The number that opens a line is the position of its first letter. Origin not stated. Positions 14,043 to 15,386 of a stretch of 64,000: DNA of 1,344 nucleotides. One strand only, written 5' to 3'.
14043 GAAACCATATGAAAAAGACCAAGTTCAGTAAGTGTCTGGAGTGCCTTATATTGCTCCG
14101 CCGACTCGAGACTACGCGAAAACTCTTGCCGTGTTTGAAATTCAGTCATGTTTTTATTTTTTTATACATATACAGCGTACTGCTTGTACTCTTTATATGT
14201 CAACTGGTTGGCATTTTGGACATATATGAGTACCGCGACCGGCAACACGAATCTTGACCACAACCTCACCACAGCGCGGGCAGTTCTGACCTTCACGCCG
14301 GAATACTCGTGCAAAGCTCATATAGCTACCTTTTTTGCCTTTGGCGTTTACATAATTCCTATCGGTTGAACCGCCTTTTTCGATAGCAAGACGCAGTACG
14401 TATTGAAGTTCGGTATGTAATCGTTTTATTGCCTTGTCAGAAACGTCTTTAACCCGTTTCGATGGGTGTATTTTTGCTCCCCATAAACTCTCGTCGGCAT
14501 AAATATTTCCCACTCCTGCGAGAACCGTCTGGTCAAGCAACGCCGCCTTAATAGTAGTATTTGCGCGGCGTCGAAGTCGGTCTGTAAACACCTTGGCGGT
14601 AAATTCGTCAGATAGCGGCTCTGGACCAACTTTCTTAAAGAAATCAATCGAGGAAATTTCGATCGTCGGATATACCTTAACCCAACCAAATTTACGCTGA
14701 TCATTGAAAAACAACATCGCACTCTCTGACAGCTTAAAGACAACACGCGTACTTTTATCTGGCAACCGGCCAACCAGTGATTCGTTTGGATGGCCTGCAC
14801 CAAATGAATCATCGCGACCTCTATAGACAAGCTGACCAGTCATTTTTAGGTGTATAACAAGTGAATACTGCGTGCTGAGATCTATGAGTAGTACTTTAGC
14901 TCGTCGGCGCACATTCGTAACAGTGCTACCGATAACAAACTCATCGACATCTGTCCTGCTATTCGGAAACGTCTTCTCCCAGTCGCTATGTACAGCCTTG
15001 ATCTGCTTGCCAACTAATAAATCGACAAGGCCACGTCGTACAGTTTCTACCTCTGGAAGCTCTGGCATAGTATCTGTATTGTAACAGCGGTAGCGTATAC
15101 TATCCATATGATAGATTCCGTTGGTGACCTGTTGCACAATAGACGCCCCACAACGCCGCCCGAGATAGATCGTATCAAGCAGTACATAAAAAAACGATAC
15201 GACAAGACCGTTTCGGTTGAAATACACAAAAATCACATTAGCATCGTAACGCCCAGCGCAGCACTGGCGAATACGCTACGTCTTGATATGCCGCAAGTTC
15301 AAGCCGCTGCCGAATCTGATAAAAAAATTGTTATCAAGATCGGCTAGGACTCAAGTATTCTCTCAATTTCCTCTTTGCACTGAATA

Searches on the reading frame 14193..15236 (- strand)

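Call 12: search_protein_families(library=pfam, proteins=[window:14193-15236:-], max_evalue=0.001)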
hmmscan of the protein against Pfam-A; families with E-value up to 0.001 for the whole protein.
window:14193-15236:- (347 aa): 4 families
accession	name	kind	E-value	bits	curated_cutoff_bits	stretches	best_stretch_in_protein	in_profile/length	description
PF01149.29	Fapy_DNA_glyco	-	1.2e-29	103.8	25.5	1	57-185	1-116/117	Formamidopyrimidine-DNA glycosylase N-terminal domain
PF06831.19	H2TH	-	5.8e-28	97.2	34.7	1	203-291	1-88/93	Formamidopyrimidine-DNA glycosylase H2TH domain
PF06827.20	zf-FPG_IleRS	-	2.3e-09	37.4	21.3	1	316-345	1-30/30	Zinc finger found in FPG and IleRS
PF05833.16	NFACT_N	-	0.00054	19.3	31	1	207-299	170-257/456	NFACT N-terminal and middle domains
